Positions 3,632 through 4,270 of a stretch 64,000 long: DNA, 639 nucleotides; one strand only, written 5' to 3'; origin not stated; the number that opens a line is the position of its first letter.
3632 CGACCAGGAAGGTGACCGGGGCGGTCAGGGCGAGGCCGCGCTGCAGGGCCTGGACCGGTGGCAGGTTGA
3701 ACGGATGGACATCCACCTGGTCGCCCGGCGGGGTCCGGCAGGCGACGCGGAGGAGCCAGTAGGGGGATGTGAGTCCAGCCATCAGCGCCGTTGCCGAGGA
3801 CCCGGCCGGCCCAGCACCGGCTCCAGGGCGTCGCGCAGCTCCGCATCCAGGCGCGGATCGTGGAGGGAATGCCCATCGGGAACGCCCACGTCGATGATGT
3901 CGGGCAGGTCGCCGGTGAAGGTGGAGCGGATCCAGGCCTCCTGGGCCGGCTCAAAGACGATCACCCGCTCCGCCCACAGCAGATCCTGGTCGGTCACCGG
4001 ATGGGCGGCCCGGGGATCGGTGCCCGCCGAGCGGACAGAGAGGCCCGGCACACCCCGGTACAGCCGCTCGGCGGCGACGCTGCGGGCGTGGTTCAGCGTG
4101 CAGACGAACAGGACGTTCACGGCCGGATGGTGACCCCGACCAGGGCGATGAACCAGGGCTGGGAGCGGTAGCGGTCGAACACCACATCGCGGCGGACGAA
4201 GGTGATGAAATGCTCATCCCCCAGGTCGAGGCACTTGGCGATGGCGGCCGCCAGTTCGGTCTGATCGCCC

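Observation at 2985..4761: A translationally coupled secreted-TPR / LMW-phosphatase-like / AAA_21 ATPase operon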

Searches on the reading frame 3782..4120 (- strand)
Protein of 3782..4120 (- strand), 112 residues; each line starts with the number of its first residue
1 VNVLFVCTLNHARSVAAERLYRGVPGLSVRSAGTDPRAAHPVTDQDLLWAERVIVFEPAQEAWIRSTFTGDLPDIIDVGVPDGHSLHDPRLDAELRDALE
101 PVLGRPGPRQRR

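Call 3: search_protein_families(library=pfam, proteins=[window:3782-4120:-], max_evalue=0.1)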
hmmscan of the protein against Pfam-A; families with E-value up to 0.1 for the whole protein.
window:3782-4120:- (112 aa): 1 family
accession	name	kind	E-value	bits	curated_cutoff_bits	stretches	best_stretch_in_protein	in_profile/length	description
PF01451.26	LMWPc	-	0.0011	19.6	23.2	1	3-36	1-41/144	Low molecular weight phosphotyrosine protein phosphatase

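Call 4: search_protein_families(library=ncbifam, proteins=[window:3782-4120:-], max_evalue=0.1)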
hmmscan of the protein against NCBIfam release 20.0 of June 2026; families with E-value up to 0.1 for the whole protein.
window:3782-4120:- (112 aa): 2 families
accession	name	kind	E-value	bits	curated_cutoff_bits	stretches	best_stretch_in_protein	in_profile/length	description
NF008486.0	PRK11391.1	equivalog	0.00036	21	247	1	3-42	9-49/148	phosphotyrosine-protein phosphatase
NF007520.0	PRK10126.1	equivalog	0.078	13.4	243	1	2-34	4-37/147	low molecular weight protein-tyrosine-phosphatase Wzb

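Call 5: search_protein_families(library=padloc, proteins=[window:3782-4120:-], max_evalue=0.1)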
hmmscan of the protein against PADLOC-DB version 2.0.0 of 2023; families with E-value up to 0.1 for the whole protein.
window:3782-4120:- (112 aa): 0 families

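Call 7: find_homologous_proteins(query=window:3785-4120:-)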
Query window:3785-4120:- (112 aa): 50 proteins with E <= 0.001 among 66 candidates.
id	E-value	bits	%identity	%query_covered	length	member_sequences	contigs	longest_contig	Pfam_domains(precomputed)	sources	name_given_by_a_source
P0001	6.3e-64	231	94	100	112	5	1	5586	-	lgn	-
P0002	5.4e-46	173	69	100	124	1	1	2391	-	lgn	-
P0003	1.9e-45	171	69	100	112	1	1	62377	-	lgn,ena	-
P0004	2.2e-43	165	69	97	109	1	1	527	PF01451.28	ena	-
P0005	3.3e-43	164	68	100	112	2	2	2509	PF01451.28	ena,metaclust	metaclust:\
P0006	6.6e-43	163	70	96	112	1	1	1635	-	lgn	-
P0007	1.4e-41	159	66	99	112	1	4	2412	-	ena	-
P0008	2.4e-41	158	66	96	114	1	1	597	-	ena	-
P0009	4.5e-41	157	70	94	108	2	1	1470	PF01451.28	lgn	-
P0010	9.9e-41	156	67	97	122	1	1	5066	PF01451.28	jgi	jgi:predicted protein tyrosine phosphatase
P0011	2.6e-40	155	63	100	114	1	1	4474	PF01451.28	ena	-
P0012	3.1e-40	155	68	96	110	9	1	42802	PF01451.28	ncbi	-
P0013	3.1e-40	155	68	97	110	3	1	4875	PF01451.28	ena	-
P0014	4.0e-40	154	69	96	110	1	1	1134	-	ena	-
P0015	4.2e-40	154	67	96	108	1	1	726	PF01451.28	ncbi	-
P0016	6.9e-40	154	67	97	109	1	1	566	PF01451.28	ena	-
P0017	9.3e-40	153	66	96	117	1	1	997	PF01451.28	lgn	-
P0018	1.5e-39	152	67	96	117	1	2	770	PF01451.28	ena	-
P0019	1.8e-39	152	68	98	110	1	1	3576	PF01451.28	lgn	-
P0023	1.4e-38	149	66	95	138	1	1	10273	PF01451.28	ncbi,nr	ncbi:MAG: hypothetical protein L6R48_19215, partial [Planctomycetes bacterium]|nr:hypothetical prote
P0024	1.9e-38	149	69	95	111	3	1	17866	PF01451.28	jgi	jgi:protein-tyrosine phosphatase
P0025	2.6e-38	148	67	96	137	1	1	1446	PF01451.28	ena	-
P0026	3.0e-38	148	66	96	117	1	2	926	PF01451.28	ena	-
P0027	3.5e-38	148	66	94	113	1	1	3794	PF01451.28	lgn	-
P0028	5.9e-38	147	69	93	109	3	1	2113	PF01451.28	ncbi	-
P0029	1.8e-37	146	61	100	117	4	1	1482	PF01451.28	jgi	-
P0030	2.6e-37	145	65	96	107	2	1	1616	PF01451.28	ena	-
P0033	4.5e-37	144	65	96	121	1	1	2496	PF01451.28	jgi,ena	jgi:predicted protein tyrosine phosphatase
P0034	5.8e-37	144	66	96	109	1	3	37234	-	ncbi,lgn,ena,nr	ncbi:protein-tyrosine-phosphatase [Planctomycetota bacterium]|nr:protein-tyrosine-phosphatase [Planc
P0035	6.8e-37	144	66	95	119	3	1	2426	PF01451.28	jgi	jgi:predicted protein tyrosine phosphatase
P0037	1.0e-36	143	67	96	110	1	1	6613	PF01451.28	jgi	jgi:protein-tyrosine phosphatase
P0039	4.0e-36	141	64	94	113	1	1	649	PF01451.28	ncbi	-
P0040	1.0e-35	140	64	95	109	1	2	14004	PF01451.28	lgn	-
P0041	1.5e-35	140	64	92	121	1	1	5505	PF01451.28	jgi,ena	-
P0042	1.7e-35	139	61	97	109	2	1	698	PF01451.28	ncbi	-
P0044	2.1e-34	136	59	100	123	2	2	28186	PF01451.28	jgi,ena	-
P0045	4.6e-34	135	58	98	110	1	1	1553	PF01451.28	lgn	-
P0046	8.8e-33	131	59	95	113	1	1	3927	PF01451.28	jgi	jgi:predicted protein tyrosine phosphatase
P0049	1.3e-25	108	52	98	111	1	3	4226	PF01451.28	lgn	-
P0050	1.1e-22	98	71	59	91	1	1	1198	PF01451.28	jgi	jgi:protein-tyrosine-phosphatase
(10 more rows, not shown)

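Call 8: find_encoding_contigs(protein=P0003, flank=6000, max_places=3)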
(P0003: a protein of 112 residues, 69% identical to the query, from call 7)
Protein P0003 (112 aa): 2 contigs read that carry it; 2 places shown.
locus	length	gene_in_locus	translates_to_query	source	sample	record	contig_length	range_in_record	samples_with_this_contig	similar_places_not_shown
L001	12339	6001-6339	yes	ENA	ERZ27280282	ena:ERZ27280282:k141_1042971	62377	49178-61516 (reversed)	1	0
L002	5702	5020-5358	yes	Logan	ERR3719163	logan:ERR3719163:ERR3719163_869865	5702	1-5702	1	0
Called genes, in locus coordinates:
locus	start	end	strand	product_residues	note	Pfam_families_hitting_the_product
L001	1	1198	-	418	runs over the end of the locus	PF02661:Fic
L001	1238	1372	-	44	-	-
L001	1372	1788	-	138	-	-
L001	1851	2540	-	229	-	-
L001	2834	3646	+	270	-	-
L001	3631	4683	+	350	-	PF20796:PDDEXK_13, PF22558:REase-ARP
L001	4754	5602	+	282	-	PF01844:HNH, PF14279:HNH_5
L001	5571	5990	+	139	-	-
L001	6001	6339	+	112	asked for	-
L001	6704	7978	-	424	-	PF00753:Lactamase_B (weak), PF12706:Lactamase_B_2, PF07521:RMMBL (faint)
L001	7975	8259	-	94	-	-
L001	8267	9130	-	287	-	-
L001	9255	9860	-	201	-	-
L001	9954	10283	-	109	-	-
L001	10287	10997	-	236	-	-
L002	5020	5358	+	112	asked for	-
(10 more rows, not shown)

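Call 9: find_encoding_contigs(protein=P0012, flank=6000, max_places=3)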
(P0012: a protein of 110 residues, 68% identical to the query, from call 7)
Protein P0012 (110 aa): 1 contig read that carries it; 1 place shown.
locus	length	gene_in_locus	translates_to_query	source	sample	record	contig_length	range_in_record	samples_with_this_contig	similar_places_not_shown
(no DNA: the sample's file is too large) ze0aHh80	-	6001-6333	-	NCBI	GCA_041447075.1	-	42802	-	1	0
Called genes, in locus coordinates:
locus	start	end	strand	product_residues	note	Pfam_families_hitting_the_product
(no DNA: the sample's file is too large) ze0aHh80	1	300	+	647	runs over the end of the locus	PF19263:DUF5906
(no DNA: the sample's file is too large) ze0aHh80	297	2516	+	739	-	-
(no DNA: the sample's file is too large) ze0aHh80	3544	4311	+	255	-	-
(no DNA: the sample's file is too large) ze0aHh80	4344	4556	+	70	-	-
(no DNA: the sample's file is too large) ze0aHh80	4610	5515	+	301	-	PF02195:ParB_N (weak)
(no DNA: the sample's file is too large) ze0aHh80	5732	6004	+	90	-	PF06961:DUF1294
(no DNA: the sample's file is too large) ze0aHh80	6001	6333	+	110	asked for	PF01451:LMWPc (faint)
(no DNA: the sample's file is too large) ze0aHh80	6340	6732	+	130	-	-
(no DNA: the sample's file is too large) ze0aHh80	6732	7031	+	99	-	-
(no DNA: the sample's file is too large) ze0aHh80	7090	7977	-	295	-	-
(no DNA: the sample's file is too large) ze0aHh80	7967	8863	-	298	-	PF02195:ParB_N, PF07506:RepB (weak)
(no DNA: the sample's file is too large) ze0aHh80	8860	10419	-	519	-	PF00239:Resolvase, PF07508:Recombinase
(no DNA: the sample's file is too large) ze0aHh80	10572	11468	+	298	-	PF00126:HTH_1, PF03466:LysR_substrate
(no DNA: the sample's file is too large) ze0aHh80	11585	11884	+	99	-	-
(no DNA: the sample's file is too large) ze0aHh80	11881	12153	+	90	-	-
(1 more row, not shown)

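Call 10: find_encoding_contigs(protein=P0034, flank=6000, max_places=3)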
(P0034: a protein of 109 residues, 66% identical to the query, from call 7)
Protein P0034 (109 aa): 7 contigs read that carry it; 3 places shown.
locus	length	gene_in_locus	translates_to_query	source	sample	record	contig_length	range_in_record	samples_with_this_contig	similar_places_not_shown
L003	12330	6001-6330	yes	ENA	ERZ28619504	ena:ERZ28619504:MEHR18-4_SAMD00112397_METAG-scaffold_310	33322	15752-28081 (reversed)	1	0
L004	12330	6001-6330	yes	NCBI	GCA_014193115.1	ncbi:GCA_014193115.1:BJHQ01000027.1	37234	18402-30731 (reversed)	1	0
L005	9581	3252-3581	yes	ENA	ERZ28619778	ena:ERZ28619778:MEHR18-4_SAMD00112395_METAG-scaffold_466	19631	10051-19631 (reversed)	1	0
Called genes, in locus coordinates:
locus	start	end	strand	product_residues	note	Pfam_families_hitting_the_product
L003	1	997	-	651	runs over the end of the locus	PF08281:Sigma70_r4_2, PF04545:Sigma70_r4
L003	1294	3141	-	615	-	PF07679:I-set, PF13895:Ig_2 (weak), PF13927:Ig_3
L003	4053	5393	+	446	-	-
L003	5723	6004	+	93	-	PF06961:DUF1294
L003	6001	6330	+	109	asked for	-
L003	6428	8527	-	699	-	PF08497:Radical_SAM_N, PF04055:Radical_SAM, PF11842:DUF3362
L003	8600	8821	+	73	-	-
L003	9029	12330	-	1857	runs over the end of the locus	PF16132:DUF4843 (faint), PF03160:Calx-beta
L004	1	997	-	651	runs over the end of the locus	PF08281:Sigma70_r4_2, PF04545:Sigma70_r4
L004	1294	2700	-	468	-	PF07679:I-set, PF13895:Ig_2 (weak), PF13927:Ig_3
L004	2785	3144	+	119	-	-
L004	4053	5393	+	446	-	-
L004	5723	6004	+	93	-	PF06961:DUF1294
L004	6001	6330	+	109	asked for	-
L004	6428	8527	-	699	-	PF08497:Radical_SAM_N, PF04055:Radical_SAM, PF11842:DUF3362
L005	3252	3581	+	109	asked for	-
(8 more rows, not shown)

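Call 12: find_encoding_contigs(protein=P0001, flank=6000, max_places=4)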
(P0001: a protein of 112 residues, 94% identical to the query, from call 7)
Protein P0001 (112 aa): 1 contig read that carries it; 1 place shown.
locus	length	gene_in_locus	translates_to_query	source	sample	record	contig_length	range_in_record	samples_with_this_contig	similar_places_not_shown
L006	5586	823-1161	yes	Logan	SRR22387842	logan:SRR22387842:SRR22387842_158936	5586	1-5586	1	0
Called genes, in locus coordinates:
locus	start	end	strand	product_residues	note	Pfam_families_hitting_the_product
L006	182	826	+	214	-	PF13176:TPR_7 (faint), PF13374:TPR_10 (faint), PF13424:TPR_12 (faint)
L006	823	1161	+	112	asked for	-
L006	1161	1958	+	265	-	PF13476:AAA_23, PF02463:SMC_N (faint), PF13304:AAA_21, PF13175:AAA_15 (weak)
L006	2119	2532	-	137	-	PF13560:HTH_31 (faint)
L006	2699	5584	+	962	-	?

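Call 14: search_solved_structures(query=A1, max_evalue=1, show_alignments=2)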
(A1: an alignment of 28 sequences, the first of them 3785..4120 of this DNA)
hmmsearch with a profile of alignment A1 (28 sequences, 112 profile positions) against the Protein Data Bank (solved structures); distinct sequences matched with E-value up to 1: 45.
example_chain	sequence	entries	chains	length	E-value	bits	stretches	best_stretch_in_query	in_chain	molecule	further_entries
4pic_A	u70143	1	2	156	1e-06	31.7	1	2-34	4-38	Arginine phosphatase Ywle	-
1zgg_A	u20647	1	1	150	1.5e-05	27.9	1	1-34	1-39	Putative low molecular weight protein-tyrosine-phosphatase ywlE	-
4kk3_A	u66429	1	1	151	1.6e-05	27.9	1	1-34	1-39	Low molecular weight protein-tyrosine-phosphatase YwlE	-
4etn_A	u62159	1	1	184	2.6e-05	27.1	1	1-34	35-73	Low molecular weight protein-tyrosine-phosphatase ywlE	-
4eti_A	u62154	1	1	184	3.1e-05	26.9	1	1-34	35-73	Low molecular weight protein-tyrosine-phosphatase ywlE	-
1y1l_A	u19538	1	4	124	9.8e-05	25.3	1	2-36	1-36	arsenate reductase (arsC)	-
4egs_A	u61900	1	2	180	0.00021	24.2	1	1-23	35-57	Ribose 5-phosphate isomerase RpiB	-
4kk4_A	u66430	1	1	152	0.00085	22.3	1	1-34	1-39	Low molecular weight protein-tyrosine-phosphatase YwlE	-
2fek_A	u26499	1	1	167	0.0063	19.5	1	2-35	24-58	Low molecular weight protein-tyrosine-phosphatase wzb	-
6y2v_A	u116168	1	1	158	0.0097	18.9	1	2-24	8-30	Low molecular weight phosphotyrosine protein phosphatase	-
1u2p_A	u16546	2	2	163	0.011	18.7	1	2-34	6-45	low molecular weight protein-tyrosine-phosphatase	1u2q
2luo_A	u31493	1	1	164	0.011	18.7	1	2-34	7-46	LOW MOLECULAR WEIGHT PROTEIN-TYROSINE-PHOSPHATASE A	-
6y2w_A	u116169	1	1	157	0.011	18.7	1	2-24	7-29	Low molecular weight phosphotyrosine protein phosphatase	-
4etm_A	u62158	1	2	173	0.012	18.6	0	2-24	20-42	Low molecular weight protein-tyrosine-phosphatase yfkJ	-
8p5n_A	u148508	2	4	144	0.015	18.3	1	2-45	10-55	Low molecular weight phosphatase family protein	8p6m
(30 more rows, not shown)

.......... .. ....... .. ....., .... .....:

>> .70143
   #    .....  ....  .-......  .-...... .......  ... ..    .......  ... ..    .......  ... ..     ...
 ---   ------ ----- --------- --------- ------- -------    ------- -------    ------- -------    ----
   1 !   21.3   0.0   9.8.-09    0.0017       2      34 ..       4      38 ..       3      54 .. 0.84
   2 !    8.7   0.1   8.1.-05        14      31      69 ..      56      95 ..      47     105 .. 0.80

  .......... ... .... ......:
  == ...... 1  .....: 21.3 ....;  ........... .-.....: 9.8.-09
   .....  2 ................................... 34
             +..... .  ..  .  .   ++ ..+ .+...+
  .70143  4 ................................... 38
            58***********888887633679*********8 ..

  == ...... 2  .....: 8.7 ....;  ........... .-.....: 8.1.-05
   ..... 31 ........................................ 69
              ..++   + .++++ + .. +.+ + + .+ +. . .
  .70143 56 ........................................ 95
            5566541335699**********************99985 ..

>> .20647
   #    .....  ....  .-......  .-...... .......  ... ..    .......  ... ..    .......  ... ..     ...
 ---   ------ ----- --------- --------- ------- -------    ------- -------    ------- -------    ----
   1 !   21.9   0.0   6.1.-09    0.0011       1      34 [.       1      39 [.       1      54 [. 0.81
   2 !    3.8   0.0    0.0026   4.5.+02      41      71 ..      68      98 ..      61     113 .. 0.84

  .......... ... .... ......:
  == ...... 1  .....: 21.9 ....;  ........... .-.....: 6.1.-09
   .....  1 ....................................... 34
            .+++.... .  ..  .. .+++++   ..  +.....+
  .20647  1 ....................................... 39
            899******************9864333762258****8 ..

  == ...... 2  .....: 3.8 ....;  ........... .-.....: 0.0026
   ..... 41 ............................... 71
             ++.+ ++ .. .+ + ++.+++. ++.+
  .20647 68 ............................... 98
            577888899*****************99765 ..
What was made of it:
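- On LMW-PTP superfamily (PF01451 fold): The protein is 112 aa. The profile alignment to YwlE skips about 18 residues after strand 2: query 34 then 31 aligns to chain 38 then 56 (call 14).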

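Call 16: find_related_loci(query=A1, collection=genome_contigs, flank=4000)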
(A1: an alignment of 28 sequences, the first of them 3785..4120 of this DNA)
Query A1 (112 aa) in genome_contigs; peptide patterns used: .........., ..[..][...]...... (x = any residue, [..] = any of these).
26 stretches matched a pattern; 20 encode a relative of the query (tblastn E <= 1e-3); 20 distinct loci.
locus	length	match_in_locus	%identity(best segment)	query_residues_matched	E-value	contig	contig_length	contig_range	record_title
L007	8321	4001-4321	66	1-107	2e-41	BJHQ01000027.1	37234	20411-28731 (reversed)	Planctomycetota bacterium LBMAG_Planctomycetes_hypo.bin5 DNA, sequence27, whole genome shotgun sequence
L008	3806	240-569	56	1-110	1e-38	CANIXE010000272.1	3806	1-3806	MAG: Planctomycetota bacterium isolate RH-18aug17-231 genome assembly, contig: RH-18aug17-C71441, whole genome shotgun s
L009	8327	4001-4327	56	1-108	6e-34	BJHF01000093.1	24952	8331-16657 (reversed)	Deltaproteobacteria bacterium LBMAG_Deltaproteobacteria_hypo.bin1 DNA, sequence093, whole genome shotgun sequence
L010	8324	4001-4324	46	1-107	3e-27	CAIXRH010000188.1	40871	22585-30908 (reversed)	MAG: uncultured proteobacterium isolate LJ-7-9m_bin-1278 genome assembly, contig: bin-1278:188/362, whole genome shotgun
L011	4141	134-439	48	1-101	7e-25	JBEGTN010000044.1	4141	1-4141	MAG: Verrucomicrobiota bacterium isolate providencecreek_2019_sw_WHONDRS-S19S_0007_B_bin.14 scaffold_2600216, whole geno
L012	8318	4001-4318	42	1-105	3e-23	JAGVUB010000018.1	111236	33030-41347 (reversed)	MAG: Verrucomicrobia bacterium isolate WAS_Bin_16 WAS_Bin_16_scaffold_39, whole genome shotgun sequence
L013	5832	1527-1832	44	1-101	3e-23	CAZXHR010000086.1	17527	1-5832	MAG TPA_asm: uncultured Opitutaceae bacterium isolate SRP167436_co1_97 genome assembly, contig: NODE_5177_length_17527_c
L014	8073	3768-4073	44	1-101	6e-23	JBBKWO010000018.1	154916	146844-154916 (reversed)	MAG: Opitutaceae bacterium isolate metabat_bins.276 k119_3045011, whole genome shotgun sequence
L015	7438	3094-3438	43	3-108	3e-22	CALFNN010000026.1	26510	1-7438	MAG TPA_asm: uncultured Opitutaceae bacterium isolate ERR1654122_bin.5_CONCOCT_v1.1_MAG genome assembly, contig: ERZ1505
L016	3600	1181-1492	47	1-103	5e-22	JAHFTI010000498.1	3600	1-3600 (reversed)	MAG: Opitutaceae bacterium isolate nzgw617 NODE_104079_length_3601_cov_2.514655, whole genome shotgun sequence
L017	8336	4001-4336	41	1-111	9e-22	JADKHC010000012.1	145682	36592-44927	MAG: Verrucomicrobia bacterium isolate Skiv_18-Q3-R9-52_BAT3C.155 tig00013489-10-1442750, whole genome shotgun sequence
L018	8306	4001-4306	43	1-101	9e-22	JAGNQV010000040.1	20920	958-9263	MAG: Opitutaceae bacterium isolate Go_SlAct_bin_186 Go_SlAct_9364_length_20920_cov_7.198192, whole genome shotgun sequen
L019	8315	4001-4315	43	1-104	1e-21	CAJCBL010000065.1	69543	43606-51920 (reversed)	MAG: uncultured Verrucomicrobia bacterium isolate Loc080925-8-8m_bin-163 genome assembly, contig: bin-163:065/379, whole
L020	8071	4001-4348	42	1-111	1e-20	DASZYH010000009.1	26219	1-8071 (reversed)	MAG TPA_asm: Opitutaceae bacterium isolate SMAG_U6205 k141_837508, whole genome shotgun sequence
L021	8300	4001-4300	45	3-101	1e-20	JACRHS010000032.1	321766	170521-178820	MAG: Opitutia bacterium isolate NC_groundwater_1783_Pr3_B-0.1um_64_19 SR-2_scaffold_141_4078409, whole genome shotgun se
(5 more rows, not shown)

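Call 19: predict_structure(alignment_id=A1)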
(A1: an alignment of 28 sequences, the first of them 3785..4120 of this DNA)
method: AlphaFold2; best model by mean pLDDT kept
length: 112 residues; sequences in the alignment: 28
mean_pLDDT: 91.7   pTM: 0.85
mean pLDDT of the five models: 91.7, 91.3, 90.8, 90.3, 89.8
residues with pLDDT >= 90: 90; 70-90: 18; 50-70: 2; < 50: 2
segments of 3 or more residues with pLDDT < 50: none
pLDDT, mean of each block of 10 residues (from residue 1): 95 92 95 95 97 96 96 95 84 94 81 41
secondary structure, 60 per line:
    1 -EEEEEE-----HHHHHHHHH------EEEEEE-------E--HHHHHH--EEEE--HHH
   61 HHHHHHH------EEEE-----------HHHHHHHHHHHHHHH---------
elements in order: E2-7 H13-21 E28-33 H44-49 E52-55 H58-67 E74-77 H89-103
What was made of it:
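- On LMW-PTP superfamily (PF01451 fold): Strand 2-7 is followed by helix 13-21 in the model (call 19). AF2 pLDDT 91.7, pTM 0.85 (call 19).
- The loop that builds the aromatic phosphotyrosine pocket of 150-aa LMW-PTPs is missing (calls 14, 19).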

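Call 23: fold_search(model_id=the predicted structure, library=pdb)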
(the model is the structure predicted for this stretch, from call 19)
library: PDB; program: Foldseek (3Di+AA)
matches with E <= 10: 1029; with E <= 0.001: 20
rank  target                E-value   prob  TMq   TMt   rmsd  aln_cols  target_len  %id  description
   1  4etn                  5.0e-05  1.00  0.62  0.49   5.5       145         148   26  Crystal structure of YwlE mutant from Bacillus subtilis (released 2012-06-20)
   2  4kk3                  7.9e-05  1.00  0.66  0.50   6.4       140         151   25  YwlE arginine phosphatase - wildtype (released 2013-07-03)
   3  2cwd_C                1.2e-04  1.00  0.63  0.49   5.7       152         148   23  Crystal Structure of TT1001 protein from Thermus thermophilus HB8 (released 2006-09-05)
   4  4pic_A                1.2e-04  1.00  0.61  0.46   5.6       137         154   23  YwlE arginine phosphatase from Geobacillus stearothermophilus (released 2014-05-28)
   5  4kk4                  1.9e-04  1.00  0.62  0.48   6.1       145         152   25  YwlE arginine phosphatase - C7S mutant with phosphorylated active site serine (released 2013-07-03)
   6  2cwd_A                2.7e-04  1.00  0.61  0.47   6.0       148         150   24  Crystal Structure of TT1001 protein from Thermus thermophilus HB8 (released 2006-09-05)
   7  1lk0_A                3.7e-04  1.00  0.62  0.55   3.9       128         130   18  Disulfide intermediate of C89L Arsenate reductase from pI258 (released 2002-08-07)
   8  1u2p                  3.7e-04  1.00  0.57  0.42   8.2       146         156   20  Crystal structure of Mycobacterium tuberculosis Low Molecular Protein Tyrosine Phosphatase (MPtpA) at 1.9A resolution (released 2005-03-22)
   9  1u2q                  4.4e-04  1.00  0.59  0.45   5.5       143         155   22  Crystal structure of Mycobacterium tuberculosis Low Molecular Weight Protein Tyrosine Phosphatase (MPtpA) at 2.5A resolu (released 2005-03-22)
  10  1jf8                  5.4e-04  1.00  0.64  0.56   4.6       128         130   20  X-ray structure of reduced C10S, C15A arsenate reductase from pI258 (released 2001-10-03)
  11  4etm_A                5.8e-04  1.00  0.70  0.50   5.7       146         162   20  Crystal structure of YfkJ from Bacillus subtilis (released 2012-10-24)
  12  4lrq_B                5.8e-04  1.00  0.62  0.47   6.0       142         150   18  Crystal structure of a Low Molecular Weight Phosphotyrosine phosphatase from Vibrio choleraeO395 (released 2014-07-02)
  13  7cuy_A                5.8e-04  1.00  0.67  0.50   5.3       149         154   15  Crystal structure of Primo-1 (released 2021-01-13)
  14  1zgg_MODEL_1_A        5.8e-04  1.00  0.61  0.47   5.6       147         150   24  Solution structure of a low molecular weight protein tyrosine phosphatase from Bacillus subtilis (released 2006-03-28)
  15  2wmy_F                6.1e-04  1.00  0.60  0.48   5.2       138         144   18  Crystal structure of the tyrosine phosphatase Wzb from Escherichia coli K30 in complex with sulphate. (released 2009-07-21)
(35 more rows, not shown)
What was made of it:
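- On LMW-PTP superfamily (PF01451 fold): All 50 listed Foldseek PDB hits are YwlE, LMW-PTP or ArsC, at probability 1.00 (call 23).
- Closest known: Low-molecular-weight protein tyrosine / arginine phosphatases. Same: The best structural and profile matches are to this family (calls 14, 23).
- Closest known: Thioredoxin-coupled arsenate reductase ArsC of the LMW-PTP fold. Same: Same fold and P-loop, with similar Foldseek scores (query-normalised TM up to 0.72, call 23) and a comparably small size (about 130 aa).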

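Call 30: search_dna_similar(query=window:3785-4120:-, collection=plasmids, mode=protein, max_evalue=0.001, max_rows=30)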
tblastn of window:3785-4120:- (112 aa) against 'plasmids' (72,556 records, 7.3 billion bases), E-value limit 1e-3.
Records with a match: 10; places in all: 10; records where one place covers at least 80% of the query: 8.
Best place of each record, by identity: <60% 10.
By first word of the organism name: Pseudomonas 2; Novosphingobium 1; Rhizobium 1; Kovacikia 1; Ruminococcus 1; Paraburkholderia 1; Persicobacter 1; Pantoea 1; Listeria 1.
By predicted mobility (MOB-suite, as given by PLSDB): non-mobilizable 8; conjugative 1; mobilizable 1.
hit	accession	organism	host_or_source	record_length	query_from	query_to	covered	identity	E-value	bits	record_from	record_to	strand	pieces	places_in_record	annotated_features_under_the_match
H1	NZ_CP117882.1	Novosphingobium sp. KACC 22771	Single cell,soil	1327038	2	104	92%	33.9%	2e-10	63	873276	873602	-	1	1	none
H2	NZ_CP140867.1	Rhizobium leguminosarum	Trifolium pratense,whole organism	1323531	1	96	86%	36.0%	4e-10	62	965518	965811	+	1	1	record has no annotation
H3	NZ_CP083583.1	Kovacikia minuta CCNUW1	cell culture,fresh water lake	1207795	3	104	91%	32.7%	7e-10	61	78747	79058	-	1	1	record has no annotation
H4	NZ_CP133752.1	Pseudomonas aeruginosa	Homo sapiens,sputum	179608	2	104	92%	31.4%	1e-4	47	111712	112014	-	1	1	low molecular weight protein tyrosine phosphatase family protein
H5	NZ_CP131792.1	Pseudomonas aeruginosa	Homo sapiens,culture,blood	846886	3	104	91%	31.7%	6e-5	47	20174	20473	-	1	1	low molecular weight protein tyrosine phosphatase family protein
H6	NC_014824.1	Ruminococcus albus 7 = DSM 20455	-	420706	1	103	92%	30.5%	3e-8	57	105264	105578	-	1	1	protein-tyrosine-phosphatase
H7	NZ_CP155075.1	Paraburkholderia sp. PREW-6R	single cell,Phlox subulata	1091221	1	103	92%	30.5%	2e-7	54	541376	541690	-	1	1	none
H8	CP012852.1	Persicobacter sp. JZB09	cell culture,soil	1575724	2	104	92%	29.8%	7e-9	59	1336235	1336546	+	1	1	none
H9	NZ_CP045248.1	Pantoea sp. JZ2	Tribulus terrestris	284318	1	57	51%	47.4%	7e-7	53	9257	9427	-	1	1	phosphotyrosine protein phosphatase | hypothetical protein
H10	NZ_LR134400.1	Listeria monocytogenes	Homo sapiens,Vein blood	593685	1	68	61%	33.0%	5e-4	45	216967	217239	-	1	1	low molecular weight protein arginine phosphatase | L-threonylcarbamoyladenylate synthase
